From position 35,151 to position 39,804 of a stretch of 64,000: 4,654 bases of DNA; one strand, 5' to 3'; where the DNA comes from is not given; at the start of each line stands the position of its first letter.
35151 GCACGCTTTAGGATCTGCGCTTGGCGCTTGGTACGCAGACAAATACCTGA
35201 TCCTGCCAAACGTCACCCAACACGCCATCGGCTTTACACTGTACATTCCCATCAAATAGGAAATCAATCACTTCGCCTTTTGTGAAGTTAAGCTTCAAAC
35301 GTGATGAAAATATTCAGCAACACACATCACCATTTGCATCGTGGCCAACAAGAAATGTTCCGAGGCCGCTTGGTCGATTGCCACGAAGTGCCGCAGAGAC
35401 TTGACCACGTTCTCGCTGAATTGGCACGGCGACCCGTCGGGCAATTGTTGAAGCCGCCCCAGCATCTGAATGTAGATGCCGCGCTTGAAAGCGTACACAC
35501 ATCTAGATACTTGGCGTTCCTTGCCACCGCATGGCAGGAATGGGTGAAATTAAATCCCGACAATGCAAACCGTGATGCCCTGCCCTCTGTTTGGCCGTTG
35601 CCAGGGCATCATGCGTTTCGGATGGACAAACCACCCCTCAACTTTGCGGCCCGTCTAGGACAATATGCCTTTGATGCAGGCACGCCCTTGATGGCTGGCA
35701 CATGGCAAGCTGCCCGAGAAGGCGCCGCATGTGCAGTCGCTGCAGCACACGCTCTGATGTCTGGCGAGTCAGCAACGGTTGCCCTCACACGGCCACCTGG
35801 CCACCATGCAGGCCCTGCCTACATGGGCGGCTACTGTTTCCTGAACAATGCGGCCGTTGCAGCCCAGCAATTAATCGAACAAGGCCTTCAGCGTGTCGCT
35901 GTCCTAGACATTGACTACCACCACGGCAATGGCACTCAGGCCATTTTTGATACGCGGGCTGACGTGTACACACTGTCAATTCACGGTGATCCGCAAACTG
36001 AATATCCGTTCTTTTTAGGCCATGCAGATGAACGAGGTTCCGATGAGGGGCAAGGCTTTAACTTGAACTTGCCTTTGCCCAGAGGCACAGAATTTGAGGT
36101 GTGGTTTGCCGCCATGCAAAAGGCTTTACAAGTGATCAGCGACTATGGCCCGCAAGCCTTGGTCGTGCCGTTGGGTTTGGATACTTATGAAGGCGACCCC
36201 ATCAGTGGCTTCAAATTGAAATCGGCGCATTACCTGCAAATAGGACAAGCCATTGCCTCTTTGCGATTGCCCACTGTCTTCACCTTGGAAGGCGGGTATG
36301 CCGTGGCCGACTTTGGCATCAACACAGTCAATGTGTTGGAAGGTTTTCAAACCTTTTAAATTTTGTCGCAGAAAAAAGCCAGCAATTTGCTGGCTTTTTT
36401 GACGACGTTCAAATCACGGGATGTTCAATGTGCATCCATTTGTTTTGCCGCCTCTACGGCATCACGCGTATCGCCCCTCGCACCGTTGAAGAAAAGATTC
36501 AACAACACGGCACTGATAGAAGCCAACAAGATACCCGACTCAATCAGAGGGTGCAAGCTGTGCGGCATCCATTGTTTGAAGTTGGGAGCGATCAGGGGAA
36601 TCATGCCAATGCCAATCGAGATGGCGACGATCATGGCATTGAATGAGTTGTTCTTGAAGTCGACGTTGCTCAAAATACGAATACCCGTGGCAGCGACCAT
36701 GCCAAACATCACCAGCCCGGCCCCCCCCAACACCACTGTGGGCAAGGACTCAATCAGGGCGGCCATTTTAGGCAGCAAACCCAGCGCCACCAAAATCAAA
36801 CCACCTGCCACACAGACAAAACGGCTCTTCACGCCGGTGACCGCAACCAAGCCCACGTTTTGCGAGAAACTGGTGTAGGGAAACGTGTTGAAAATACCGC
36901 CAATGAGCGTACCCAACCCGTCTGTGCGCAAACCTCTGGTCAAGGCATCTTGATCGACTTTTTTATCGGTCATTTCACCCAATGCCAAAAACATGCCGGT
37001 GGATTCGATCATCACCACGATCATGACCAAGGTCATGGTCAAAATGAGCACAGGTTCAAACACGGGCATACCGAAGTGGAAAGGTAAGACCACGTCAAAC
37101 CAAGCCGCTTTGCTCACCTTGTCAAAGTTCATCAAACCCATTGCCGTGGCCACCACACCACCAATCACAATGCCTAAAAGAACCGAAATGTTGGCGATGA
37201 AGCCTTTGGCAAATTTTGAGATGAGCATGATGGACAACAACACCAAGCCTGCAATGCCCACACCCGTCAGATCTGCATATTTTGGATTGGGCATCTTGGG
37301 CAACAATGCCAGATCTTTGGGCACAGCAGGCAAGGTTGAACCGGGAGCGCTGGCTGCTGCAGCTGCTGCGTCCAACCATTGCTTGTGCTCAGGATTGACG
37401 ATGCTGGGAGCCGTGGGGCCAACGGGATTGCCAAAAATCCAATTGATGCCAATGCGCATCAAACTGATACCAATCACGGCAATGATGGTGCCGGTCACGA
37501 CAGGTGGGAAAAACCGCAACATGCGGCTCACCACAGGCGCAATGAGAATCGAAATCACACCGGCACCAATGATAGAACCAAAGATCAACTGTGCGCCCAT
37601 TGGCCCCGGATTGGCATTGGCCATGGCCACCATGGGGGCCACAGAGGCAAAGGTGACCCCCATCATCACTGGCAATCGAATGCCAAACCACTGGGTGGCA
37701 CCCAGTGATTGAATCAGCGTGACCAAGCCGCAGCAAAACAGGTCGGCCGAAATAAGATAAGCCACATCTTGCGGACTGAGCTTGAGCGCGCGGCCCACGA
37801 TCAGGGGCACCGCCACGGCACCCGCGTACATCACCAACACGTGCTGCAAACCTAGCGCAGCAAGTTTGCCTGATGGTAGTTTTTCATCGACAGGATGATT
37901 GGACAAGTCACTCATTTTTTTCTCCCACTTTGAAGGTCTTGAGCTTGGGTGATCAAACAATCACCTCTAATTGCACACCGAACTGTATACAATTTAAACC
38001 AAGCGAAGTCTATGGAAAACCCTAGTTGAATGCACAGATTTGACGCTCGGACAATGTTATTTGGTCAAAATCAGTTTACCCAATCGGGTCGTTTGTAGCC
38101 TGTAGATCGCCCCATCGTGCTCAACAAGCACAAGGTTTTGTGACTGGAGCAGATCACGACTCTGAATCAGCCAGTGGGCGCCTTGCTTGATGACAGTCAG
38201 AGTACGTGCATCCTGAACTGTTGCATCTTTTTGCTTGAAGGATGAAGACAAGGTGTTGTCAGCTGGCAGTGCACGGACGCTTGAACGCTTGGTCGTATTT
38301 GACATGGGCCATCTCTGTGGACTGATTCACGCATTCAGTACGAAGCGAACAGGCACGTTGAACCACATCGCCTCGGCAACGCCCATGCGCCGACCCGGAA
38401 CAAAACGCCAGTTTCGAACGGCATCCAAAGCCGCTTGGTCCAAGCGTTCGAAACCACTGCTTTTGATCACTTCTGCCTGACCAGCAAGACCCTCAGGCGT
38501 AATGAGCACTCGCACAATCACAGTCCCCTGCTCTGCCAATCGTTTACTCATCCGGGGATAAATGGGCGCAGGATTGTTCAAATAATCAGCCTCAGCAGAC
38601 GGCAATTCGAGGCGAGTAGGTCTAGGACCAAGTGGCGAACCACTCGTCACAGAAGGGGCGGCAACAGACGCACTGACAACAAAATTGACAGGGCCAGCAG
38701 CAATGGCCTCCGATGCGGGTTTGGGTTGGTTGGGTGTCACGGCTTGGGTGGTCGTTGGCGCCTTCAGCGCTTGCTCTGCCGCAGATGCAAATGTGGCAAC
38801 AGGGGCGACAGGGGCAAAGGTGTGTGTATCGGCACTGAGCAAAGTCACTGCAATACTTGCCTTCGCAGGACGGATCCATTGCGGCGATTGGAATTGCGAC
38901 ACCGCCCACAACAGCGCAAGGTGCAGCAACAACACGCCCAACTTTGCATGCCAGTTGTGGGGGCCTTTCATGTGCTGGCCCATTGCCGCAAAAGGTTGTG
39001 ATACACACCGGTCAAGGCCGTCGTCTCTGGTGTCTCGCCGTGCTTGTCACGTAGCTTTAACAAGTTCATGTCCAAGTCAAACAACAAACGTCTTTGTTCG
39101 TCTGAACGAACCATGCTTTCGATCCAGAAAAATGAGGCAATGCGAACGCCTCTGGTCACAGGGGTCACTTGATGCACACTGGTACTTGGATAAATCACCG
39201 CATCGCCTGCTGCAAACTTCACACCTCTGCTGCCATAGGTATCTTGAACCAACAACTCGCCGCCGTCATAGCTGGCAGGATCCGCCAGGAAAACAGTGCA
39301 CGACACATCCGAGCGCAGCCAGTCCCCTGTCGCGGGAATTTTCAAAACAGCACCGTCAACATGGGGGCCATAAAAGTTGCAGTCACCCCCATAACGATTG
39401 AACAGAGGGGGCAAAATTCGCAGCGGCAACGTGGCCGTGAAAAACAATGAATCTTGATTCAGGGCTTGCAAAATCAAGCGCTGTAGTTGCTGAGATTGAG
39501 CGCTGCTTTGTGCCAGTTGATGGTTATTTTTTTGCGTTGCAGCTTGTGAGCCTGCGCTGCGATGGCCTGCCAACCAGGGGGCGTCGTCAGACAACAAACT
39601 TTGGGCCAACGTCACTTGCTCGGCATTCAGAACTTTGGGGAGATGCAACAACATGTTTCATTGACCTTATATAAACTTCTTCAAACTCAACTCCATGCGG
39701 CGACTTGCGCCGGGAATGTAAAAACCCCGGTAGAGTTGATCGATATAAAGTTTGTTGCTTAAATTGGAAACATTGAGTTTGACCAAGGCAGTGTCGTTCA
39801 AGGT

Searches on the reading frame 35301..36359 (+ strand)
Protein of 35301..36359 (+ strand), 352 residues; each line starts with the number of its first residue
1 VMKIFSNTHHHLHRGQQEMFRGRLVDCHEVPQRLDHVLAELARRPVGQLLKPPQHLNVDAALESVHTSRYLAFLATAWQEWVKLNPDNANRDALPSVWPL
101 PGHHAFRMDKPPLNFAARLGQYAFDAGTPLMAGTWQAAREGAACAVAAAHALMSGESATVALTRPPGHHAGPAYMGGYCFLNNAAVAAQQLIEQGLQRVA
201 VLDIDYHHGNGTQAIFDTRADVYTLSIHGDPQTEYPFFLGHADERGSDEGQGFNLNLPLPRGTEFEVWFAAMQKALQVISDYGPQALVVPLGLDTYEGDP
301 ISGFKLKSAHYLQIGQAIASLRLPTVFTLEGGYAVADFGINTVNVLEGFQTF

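Call 43: search_protein_families(library=ncbifam, proteins=[window:35301-36359:+], max_evalue=1e-8)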
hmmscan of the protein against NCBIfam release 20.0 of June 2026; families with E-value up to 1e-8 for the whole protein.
window:35301-36359:+ (352 aa): 0 families

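Call 79: search_protein_families(library=pfam, proteins=[window:35301-36359:+], max_evalue=0.00001)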
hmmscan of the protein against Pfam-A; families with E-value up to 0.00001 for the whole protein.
window:35301-36359:+ (352 aa): 1 family
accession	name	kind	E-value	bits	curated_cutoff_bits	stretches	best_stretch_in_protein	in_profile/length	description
PF00850.24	Hist_deacetyl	-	5e-70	236.6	27.9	1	29-337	3-286/298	Histone deacetylase domain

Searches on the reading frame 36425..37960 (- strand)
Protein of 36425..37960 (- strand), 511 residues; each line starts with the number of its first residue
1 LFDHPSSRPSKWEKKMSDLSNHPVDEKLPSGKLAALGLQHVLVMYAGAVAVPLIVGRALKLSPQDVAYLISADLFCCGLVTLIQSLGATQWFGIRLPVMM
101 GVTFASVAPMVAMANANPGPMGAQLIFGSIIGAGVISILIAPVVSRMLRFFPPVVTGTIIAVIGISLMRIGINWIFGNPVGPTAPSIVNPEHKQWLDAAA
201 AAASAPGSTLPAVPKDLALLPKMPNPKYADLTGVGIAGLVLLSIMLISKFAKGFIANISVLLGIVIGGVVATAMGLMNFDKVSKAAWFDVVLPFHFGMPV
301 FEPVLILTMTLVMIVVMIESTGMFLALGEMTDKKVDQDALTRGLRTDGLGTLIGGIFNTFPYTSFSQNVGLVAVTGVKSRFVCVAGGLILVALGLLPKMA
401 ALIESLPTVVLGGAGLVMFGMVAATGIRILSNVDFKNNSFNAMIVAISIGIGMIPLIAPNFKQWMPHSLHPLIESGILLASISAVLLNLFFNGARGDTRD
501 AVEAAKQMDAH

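Call 43: search_protein_families(library=ncbifam, proteins=[window:36425-37960:-], max_evalue=1e-8)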
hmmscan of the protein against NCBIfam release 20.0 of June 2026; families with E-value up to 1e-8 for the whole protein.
window:36425-37960:- (511 aa): 6 families
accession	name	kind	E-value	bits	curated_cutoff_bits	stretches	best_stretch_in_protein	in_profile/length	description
TIGR03173.1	pbuX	subfamily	7.9e-157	522.2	414.15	2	224-492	140-407/407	xanthine permease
TIGR00801.1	ncs2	superfamily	2.8e-116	388.9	291.8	1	29-489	3-414/415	NCS2 family nucleobase:cation symporter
NF007995.0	PRK10720.1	equivalog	4.6e-44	150.9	477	1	228-491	153-406/429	uracil permease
TIGR03616.1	RutG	equivalog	6.4e-40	137.2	758.65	2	237-490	176-424/429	pyrimidine utilization transport protein G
NF037981.1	NCS2_1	subfamily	2.3e-22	79.4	40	1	239-487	167-417/419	purine/pyrimidine permease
NF008502.0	PRK11412.1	equivalog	7.5e-22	78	370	1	233-490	172-426/433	uracil/xanthine transporter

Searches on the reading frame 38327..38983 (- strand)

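Call 43: search_protein_families(library=ncbifam, proteins=[window:38327-38983:-], max_evalue=1e-8)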
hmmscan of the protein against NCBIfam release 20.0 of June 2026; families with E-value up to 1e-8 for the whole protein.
window:38327-38983:- (218 aa): 1 family
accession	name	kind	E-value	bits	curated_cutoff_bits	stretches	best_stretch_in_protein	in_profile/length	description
TIGR01352.1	tonB_Cterm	subfamily_domain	9.4e-22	77.1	27.1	1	140-217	1-76/76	TonB family protein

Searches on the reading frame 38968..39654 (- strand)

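Call 79: search_protein_families(library=pfam, proteins=[window:38968-39654:-], max_evalue=0.00001)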
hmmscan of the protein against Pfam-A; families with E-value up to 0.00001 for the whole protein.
window:38968-39654:- (228 aa): 2 families
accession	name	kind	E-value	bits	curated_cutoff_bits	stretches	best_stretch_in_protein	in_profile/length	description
PF18331.6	PKHD_C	-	1.4e-19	70.2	22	1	185-226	1-42/43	PKHD-type hydroxylase C-terminal domain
PF13640.12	2OG-FeII_Oxy_3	-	1.5e-13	52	27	1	85-178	3-97/98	2OG-Fe(II) oxygenase superfamily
